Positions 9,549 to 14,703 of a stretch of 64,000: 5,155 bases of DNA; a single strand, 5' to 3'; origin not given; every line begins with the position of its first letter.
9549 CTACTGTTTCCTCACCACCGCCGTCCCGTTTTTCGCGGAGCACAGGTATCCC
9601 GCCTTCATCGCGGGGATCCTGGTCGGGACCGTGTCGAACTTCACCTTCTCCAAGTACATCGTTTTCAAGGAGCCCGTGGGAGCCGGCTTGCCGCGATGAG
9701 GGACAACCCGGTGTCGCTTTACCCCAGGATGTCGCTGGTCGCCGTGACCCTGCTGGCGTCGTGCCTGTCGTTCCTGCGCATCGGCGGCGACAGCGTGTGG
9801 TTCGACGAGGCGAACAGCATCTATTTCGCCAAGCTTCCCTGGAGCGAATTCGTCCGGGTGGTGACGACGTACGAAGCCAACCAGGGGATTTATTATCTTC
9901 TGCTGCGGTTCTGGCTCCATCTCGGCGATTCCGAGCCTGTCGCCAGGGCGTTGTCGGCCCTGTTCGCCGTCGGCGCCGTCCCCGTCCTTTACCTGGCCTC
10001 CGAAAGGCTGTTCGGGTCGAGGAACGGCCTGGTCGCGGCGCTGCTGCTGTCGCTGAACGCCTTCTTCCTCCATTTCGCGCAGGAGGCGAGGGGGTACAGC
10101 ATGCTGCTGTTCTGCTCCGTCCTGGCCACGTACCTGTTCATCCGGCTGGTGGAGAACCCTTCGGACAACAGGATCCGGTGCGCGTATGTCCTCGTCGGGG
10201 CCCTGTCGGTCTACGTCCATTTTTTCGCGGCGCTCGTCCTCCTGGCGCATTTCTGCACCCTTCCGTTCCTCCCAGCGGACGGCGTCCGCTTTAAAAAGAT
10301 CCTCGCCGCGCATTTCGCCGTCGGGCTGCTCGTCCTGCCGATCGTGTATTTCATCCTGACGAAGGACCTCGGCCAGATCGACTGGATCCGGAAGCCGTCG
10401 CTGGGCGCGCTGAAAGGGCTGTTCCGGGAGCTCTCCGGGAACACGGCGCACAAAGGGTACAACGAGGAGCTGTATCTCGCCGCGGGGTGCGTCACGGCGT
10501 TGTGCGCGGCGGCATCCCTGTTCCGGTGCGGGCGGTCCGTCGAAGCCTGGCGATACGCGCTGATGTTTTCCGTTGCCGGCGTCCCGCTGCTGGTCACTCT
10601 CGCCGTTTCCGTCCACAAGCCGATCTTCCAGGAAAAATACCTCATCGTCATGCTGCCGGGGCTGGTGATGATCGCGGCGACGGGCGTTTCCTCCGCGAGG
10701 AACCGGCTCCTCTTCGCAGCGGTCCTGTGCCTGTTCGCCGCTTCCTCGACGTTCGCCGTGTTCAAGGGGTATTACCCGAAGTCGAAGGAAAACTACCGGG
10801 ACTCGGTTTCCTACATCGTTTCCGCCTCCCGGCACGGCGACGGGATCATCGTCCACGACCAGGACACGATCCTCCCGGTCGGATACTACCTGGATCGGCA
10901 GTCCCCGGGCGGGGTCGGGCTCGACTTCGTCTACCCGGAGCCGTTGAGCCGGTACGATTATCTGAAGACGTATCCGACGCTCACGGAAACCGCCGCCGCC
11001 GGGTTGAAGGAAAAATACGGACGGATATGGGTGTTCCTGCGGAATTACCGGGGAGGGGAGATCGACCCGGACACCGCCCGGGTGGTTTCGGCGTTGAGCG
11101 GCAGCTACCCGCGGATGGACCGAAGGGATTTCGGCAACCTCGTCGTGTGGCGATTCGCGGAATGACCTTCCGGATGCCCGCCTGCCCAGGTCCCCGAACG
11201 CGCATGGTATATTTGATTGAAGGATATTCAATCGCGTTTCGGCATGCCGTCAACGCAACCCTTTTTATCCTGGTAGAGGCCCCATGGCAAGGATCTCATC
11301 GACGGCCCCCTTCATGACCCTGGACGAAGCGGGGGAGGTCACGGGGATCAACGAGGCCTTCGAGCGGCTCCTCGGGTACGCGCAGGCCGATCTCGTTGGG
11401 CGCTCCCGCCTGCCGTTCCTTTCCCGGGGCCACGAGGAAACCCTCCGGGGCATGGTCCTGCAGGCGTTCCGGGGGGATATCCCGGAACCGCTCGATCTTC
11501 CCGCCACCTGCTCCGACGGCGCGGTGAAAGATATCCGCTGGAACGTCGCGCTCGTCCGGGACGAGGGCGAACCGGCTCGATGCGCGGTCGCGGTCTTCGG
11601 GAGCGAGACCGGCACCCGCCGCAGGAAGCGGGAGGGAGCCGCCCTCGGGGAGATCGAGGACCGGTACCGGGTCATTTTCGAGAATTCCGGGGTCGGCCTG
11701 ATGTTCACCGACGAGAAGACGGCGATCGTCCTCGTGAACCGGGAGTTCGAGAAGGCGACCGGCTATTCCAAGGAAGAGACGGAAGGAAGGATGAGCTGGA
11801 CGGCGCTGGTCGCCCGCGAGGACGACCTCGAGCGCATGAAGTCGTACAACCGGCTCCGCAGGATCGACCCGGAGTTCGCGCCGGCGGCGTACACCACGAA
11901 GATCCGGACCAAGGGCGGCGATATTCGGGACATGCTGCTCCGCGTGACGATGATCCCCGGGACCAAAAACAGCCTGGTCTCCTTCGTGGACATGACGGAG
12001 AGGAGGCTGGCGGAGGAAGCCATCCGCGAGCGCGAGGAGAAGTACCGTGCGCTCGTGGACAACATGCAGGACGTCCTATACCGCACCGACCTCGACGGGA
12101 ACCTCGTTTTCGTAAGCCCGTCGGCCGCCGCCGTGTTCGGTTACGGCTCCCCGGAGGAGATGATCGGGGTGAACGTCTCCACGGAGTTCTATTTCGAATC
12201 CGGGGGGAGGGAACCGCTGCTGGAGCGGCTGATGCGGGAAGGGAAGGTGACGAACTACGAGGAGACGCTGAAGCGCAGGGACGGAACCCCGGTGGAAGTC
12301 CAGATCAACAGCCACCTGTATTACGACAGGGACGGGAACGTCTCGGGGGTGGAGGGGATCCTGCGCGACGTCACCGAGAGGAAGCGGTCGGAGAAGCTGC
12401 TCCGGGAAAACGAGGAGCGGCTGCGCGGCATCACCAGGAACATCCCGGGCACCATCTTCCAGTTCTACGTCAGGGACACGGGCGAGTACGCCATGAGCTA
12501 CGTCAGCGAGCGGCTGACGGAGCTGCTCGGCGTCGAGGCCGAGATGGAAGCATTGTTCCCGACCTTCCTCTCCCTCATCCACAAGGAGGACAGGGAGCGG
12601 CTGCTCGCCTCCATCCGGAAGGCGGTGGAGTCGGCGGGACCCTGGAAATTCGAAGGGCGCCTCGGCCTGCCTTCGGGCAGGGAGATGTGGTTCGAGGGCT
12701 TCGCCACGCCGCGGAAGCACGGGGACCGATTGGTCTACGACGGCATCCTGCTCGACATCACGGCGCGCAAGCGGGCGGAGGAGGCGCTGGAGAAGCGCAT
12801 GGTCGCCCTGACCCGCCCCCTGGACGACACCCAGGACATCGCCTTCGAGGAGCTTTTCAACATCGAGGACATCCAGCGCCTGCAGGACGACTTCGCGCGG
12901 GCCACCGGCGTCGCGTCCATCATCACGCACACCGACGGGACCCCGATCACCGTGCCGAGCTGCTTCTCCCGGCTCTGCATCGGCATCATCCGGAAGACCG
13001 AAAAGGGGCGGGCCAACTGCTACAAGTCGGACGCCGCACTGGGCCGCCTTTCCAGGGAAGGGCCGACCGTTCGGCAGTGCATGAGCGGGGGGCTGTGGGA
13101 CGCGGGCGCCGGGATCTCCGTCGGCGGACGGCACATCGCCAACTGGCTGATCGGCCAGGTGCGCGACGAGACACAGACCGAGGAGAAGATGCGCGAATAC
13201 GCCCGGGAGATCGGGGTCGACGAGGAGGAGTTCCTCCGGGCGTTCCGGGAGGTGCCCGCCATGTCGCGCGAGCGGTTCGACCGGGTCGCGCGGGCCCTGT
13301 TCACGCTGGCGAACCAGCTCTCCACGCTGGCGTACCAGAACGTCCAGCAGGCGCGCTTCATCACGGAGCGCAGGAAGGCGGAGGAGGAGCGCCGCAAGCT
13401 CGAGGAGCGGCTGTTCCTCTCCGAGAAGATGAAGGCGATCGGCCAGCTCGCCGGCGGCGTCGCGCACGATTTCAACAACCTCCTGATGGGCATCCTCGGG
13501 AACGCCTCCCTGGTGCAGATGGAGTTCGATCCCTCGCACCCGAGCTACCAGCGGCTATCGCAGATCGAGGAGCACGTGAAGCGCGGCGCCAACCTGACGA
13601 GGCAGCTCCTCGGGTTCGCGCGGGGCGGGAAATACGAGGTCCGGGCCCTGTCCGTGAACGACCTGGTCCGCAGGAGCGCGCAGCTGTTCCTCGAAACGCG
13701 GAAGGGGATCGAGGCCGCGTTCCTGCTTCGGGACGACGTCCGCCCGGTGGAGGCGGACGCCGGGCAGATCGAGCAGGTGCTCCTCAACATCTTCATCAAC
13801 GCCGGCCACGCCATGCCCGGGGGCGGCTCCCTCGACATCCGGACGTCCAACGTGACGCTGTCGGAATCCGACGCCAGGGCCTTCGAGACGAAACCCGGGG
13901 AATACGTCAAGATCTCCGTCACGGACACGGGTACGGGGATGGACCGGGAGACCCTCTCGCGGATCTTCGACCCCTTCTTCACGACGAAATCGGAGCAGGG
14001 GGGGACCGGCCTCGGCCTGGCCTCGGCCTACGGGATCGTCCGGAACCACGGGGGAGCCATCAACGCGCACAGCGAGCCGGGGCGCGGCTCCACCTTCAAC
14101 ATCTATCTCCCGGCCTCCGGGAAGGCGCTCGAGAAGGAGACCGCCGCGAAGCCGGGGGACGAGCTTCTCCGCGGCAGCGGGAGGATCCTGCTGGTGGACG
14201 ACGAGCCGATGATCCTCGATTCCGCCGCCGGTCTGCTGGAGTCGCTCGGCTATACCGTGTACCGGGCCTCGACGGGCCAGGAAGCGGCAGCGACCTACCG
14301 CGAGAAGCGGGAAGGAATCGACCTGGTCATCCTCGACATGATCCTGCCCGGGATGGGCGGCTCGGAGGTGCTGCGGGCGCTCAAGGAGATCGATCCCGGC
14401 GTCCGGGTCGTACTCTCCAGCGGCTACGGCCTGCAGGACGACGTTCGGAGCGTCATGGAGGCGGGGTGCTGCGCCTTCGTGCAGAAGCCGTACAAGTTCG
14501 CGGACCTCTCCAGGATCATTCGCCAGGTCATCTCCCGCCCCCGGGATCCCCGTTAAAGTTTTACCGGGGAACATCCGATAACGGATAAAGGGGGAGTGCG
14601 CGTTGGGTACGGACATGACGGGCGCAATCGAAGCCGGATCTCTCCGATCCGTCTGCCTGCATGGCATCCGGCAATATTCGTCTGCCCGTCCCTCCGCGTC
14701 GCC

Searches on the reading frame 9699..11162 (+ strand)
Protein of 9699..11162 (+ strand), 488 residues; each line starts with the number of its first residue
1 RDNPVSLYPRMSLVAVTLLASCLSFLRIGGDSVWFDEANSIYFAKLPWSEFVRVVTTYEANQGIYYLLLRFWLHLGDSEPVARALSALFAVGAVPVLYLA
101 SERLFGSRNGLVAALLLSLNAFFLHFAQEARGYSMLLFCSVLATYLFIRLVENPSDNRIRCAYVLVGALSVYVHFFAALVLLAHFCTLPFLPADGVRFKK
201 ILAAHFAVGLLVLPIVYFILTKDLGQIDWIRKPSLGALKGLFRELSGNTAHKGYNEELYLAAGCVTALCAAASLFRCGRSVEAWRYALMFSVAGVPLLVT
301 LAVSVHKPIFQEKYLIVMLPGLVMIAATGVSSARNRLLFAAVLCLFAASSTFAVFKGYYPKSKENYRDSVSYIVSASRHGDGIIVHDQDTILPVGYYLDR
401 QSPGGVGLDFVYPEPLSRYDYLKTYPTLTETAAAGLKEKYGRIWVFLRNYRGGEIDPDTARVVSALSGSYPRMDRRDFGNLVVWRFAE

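Call 72: search_protein_families(library=pfam, proteins=[window:9699-11162:+], max_evalue=0.00001)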
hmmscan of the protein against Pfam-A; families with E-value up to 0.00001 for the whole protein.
window:9699-11162:+ (488 aa): 1 family
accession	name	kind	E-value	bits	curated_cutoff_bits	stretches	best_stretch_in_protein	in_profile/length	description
PF13231.12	PMT_2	-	1.1e-09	39.1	26.1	1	67-216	8-154/160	Dolichyl-phosphate-mannose-protein mannosyltransferase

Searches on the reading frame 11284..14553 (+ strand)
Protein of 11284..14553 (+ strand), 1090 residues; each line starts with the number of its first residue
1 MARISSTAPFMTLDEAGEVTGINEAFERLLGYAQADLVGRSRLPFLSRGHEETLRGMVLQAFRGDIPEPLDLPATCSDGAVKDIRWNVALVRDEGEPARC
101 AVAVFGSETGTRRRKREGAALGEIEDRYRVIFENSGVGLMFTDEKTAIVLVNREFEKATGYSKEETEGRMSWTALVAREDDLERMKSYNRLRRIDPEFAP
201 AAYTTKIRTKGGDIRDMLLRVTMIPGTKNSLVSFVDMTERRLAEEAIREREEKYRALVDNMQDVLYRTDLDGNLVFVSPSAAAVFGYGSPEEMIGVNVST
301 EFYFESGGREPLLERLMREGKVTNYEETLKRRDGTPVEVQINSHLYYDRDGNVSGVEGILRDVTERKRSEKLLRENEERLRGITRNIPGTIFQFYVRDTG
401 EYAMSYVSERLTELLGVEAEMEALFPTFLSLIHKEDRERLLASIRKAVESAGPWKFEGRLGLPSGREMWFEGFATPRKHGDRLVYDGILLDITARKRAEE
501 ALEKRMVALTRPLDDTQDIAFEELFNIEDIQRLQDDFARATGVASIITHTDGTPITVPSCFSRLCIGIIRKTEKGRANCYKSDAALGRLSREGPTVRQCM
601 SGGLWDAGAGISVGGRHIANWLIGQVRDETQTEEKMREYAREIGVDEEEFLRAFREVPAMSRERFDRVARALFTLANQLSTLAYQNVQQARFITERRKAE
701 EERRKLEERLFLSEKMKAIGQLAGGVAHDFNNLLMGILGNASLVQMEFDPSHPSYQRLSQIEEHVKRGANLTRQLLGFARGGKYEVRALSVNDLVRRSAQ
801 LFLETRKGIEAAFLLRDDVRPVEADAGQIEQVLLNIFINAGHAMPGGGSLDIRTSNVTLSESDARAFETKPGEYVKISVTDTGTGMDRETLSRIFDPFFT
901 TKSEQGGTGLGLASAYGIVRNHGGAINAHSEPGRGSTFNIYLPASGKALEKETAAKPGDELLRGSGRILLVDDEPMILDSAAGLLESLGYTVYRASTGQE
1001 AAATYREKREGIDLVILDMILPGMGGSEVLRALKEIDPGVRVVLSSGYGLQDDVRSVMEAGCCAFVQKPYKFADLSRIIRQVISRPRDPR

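Call 72: search_protein_families(library=pfam, proteins=[window:11284-14553:+], max_evalue=0.00001)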
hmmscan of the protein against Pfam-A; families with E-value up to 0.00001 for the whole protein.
window:11284-14553:+ (1090 aa): 9 families
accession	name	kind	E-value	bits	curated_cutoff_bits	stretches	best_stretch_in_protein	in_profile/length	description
PF10114.15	PocR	-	2.3e-51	174.2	23.9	1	523-684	1-162/162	Sensory domain found in PocR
PF00989.32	PAS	-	3.8e-38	130.4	22.6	2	252-363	1-113/113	PAS fold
PF13426.13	PAS_9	-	5.4e-30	104.1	27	1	268-365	7-103/103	PAS domain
PF08448.16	PAS_4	-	5.4e-27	94.6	23.1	1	258-368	1-110/110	PAS fold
PF08447.18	PAS_3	-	5.2e-23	81.6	25.6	1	406-480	3-80/89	PAS fold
PF02518.31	HATPase_c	-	1.5e-22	80.6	26.4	1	825-944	2-109/111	Histidine kinase-, DNA gyrase B-, and HSP90-like ATPase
PF13188.13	PAS_8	-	9.5e-22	76.5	21.8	0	252-306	1-54/65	PAS domain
PF00072.30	Response_reg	-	4.4e-21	75.6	30.2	1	968-1079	1-110/111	Response regulator receiver domain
PF00512.31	HisKA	-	1.6e-07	31.7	26.9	1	720-781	3-63/66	His Kinase A (phospho-acceptor) domain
